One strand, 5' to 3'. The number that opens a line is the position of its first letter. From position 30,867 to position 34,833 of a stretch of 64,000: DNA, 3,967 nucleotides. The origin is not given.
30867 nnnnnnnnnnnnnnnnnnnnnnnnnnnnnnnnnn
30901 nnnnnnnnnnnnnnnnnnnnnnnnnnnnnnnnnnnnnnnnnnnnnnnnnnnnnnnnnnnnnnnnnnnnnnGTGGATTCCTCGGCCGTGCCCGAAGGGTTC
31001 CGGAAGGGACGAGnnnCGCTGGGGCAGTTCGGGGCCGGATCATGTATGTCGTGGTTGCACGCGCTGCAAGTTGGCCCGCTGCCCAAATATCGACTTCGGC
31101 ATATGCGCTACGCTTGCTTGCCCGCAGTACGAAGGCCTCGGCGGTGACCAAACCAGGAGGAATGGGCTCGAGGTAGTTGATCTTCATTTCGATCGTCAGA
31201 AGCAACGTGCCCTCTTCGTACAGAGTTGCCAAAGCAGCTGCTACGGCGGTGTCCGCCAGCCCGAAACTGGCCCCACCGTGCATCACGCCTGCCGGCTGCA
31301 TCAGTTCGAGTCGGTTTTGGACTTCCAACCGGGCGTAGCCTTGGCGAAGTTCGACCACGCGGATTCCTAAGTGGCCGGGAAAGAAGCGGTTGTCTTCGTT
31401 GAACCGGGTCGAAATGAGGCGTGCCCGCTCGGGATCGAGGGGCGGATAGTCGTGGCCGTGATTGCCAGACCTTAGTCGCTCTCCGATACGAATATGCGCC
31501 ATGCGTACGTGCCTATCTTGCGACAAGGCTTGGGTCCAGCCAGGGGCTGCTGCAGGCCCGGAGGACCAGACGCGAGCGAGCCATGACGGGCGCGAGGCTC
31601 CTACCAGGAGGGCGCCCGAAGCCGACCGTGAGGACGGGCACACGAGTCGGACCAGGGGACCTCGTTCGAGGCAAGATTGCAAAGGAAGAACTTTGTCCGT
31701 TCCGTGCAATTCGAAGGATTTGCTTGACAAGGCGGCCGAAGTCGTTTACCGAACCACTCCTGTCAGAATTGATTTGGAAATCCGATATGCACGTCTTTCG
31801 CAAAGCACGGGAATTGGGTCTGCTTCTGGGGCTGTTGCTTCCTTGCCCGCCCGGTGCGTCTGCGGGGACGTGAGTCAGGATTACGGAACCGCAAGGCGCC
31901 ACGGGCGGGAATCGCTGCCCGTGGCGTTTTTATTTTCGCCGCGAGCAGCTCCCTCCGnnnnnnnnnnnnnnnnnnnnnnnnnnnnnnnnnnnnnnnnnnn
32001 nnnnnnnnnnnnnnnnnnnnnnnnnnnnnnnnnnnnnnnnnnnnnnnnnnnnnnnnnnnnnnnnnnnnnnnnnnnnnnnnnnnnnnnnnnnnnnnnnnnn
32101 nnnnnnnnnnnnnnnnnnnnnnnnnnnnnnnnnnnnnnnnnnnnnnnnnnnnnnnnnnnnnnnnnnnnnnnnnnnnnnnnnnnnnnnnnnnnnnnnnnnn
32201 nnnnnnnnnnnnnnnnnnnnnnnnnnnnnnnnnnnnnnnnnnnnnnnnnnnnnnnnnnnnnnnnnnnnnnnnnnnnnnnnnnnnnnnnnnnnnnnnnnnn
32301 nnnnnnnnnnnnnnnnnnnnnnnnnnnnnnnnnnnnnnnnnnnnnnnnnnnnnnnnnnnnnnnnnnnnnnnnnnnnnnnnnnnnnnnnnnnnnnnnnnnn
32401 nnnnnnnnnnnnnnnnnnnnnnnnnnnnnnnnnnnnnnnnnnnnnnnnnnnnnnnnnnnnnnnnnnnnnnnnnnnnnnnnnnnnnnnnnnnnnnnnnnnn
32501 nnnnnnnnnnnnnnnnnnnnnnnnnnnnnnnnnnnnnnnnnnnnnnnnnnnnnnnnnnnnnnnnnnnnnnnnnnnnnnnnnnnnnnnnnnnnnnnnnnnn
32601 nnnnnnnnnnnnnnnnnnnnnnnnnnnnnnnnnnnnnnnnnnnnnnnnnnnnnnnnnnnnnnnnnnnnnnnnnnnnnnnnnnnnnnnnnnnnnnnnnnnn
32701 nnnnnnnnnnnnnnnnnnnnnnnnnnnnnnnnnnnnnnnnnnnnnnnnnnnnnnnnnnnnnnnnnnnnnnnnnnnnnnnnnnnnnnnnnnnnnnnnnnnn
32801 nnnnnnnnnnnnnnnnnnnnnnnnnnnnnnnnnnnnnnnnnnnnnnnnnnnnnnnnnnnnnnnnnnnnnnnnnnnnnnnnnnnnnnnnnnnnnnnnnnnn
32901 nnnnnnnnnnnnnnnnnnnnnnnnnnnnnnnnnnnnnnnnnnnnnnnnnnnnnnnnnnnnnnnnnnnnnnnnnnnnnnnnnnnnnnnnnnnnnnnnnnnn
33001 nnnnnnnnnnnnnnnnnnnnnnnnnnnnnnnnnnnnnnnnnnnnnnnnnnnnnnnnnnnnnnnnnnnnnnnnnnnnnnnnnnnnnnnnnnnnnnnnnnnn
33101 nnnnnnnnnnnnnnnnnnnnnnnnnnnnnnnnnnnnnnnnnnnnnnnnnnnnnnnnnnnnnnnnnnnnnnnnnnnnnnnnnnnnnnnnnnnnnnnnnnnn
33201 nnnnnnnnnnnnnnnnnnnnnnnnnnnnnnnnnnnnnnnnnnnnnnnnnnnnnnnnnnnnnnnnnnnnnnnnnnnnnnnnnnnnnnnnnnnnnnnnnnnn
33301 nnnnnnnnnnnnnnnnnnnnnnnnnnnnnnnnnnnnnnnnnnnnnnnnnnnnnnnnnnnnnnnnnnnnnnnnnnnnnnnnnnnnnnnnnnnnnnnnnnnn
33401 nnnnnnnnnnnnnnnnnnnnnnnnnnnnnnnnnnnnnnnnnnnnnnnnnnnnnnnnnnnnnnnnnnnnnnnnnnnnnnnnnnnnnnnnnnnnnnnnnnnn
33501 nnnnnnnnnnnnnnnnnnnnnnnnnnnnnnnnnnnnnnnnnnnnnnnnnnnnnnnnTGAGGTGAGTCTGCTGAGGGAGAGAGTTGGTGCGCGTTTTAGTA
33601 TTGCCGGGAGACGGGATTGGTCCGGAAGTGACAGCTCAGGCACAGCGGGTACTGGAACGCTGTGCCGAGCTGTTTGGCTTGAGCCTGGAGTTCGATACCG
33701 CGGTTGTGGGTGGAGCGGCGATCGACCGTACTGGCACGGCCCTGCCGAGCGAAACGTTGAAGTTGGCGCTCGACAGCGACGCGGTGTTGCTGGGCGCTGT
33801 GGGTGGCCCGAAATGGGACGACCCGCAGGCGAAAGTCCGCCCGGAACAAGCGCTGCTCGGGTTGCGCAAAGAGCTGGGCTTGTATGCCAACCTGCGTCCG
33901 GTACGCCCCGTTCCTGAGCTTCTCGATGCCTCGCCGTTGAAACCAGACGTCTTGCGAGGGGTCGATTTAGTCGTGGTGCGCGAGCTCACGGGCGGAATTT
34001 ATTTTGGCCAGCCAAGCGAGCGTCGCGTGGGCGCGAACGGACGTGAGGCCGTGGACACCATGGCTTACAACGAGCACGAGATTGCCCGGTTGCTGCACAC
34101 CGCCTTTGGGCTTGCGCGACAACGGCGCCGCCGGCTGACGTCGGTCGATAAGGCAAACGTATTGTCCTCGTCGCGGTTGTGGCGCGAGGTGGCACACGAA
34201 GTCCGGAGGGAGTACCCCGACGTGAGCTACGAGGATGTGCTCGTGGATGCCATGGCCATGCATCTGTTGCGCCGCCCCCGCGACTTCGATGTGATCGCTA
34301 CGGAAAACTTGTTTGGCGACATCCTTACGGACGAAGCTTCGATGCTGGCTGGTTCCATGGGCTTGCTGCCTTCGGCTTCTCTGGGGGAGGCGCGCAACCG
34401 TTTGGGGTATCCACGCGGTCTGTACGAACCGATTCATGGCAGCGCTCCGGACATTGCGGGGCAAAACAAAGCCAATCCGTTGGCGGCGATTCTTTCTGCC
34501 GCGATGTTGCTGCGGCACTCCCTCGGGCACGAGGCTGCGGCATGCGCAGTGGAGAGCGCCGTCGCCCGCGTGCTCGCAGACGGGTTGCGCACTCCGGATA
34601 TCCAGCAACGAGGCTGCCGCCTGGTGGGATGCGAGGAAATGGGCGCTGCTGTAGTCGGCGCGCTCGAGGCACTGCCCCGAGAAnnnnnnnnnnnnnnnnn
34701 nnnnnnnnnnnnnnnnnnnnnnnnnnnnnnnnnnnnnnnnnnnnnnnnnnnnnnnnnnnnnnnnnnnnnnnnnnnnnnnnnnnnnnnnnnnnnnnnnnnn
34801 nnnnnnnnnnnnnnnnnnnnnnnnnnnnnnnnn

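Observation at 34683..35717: Asd/USG-1-like protein with both catalytic residues replaced, wedged between leuB and truA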

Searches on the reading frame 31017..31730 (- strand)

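Call 51: search_protein_families(library=pfam, proteins=[window:31017-31730:-], max_evalue=0.001)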
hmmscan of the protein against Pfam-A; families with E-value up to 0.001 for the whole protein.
window:31017-31730:- (238 aa): 3 families
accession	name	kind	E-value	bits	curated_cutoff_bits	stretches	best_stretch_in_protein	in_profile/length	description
PF03061.28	4HBT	-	1.5e-17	64.1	20.6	1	148-220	2-75/79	Thioesterase superfamily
PF13622.12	4HBT_3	-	9.1e-08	32.7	24.3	1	146-230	7-83/83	Acyl-CoA thioesterase N-terminal domain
PF14539.12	DUF4442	-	2.5e-07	31.4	25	1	119-202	17-99/132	Domain of unknown function (DUF4442)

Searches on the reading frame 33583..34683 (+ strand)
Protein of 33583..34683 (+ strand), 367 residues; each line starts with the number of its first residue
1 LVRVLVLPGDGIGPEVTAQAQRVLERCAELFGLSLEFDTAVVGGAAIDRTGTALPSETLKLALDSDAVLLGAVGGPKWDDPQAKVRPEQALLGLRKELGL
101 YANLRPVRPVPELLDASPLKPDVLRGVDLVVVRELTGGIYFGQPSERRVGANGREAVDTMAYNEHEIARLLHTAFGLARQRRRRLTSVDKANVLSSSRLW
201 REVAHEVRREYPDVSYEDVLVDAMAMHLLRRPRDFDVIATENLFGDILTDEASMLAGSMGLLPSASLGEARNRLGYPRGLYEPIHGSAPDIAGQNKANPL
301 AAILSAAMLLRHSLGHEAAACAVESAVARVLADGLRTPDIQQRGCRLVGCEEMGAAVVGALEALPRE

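Call 3: search_protein_families(library=pfam, proteins=[window:33583-34683:+], max_evalue=0.01)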
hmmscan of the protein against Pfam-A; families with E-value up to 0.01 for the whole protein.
window:33583-34683:+ (367 aa): 1 family
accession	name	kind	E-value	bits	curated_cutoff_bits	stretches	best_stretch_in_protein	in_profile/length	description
PF00180.25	Iso_dh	-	1.2e-134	449.4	27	1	4-357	2-348/348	Isocitrate/isopropylmalate dehydrogenase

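Call 4: search_protein_families(library=ncbifam, proteins=[window:33583-34683:+], max_evalue=0.01)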
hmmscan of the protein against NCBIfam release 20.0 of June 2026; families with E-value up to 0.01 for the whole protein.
window:33583-34683:+ (367 aa): 16 families
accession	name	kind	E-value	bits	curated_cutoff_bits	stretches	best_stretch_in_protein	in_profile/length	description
TIGR00169.1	leuB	equivalog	7.4e-147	488.9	353.2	1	3-355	1-347/349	3-isopropylmalate dehydrogenase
TIGR02088.1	LEU3_arch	subfamily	3.2e-83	279.6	409.8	1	4-340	1-310/324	isopropylmalate/isohomocitrate dehydrogenases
NF002898.0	PRK03437.1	equivalog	6.4e-81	272.3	393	1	3-336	6-328/347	3-isopropylmalate dehydrogenase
NF040626.1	AksF2_Meth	equivalog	8.6e-75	252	540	1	1-341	1-314/333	homoisocitrate dehydrogenase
TIGR02089.1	TTC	equivalog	7.7e-72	242.1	470.4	1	3-341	5-336/352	tartrate dehydrogenase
NF040619.1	AksF_Meth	equivalog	9.4e-71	238.7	500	1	2-340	2-330/343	homoisocitrate dehydrogenase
NF006048.0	PRK08194.1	equivalog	1.9e-63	214.7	501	1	2-343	4-335/352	tartrate dehydrogenase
NF006529.0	PRK08997.1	equivalog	5.3e-62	209.7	510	1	3-339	5-317/335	isocitrate dehydrogenase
NF040855.1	iso_homocit_dh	equivalog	3.5e-56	190.9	680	1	1-343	1-305/345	isocitrate--homoisocitrate dehydrogenase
NF006673.0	PRK09222.1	equivalog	2.3e-55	188.5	509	1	2-366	5-346/482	NADP-dependent isocitrate dehydrogenase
TIGR00175.1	mito_nad_idh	equivalog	1.9e-46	158.8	432.4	1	3-341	5-318/334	isocitrate dehydrogenase (NAD(+))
TIGR02924.1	ICDH_alpha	equivalog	3.9e-45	154.8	561.35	1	4-365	3-341/473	isocitrate dehydrogenase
TIGR00183.1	prok_nadp_idh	equivalog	7.2e-33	114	567.3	2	213-361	274-416/417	isocitrate dehydrogenase (NADP(+))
NF005036.0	PRK06451.1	equivalog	2.5e-31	108.8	484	2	217-362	271-409/412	NADP-dependent isocitrate dehydrogenase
NF005425.0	PRK07006.1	equivalog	3.1e-28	98.7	490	2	213-358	274-413/416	NADP-dependent isocitrate dehydrogenase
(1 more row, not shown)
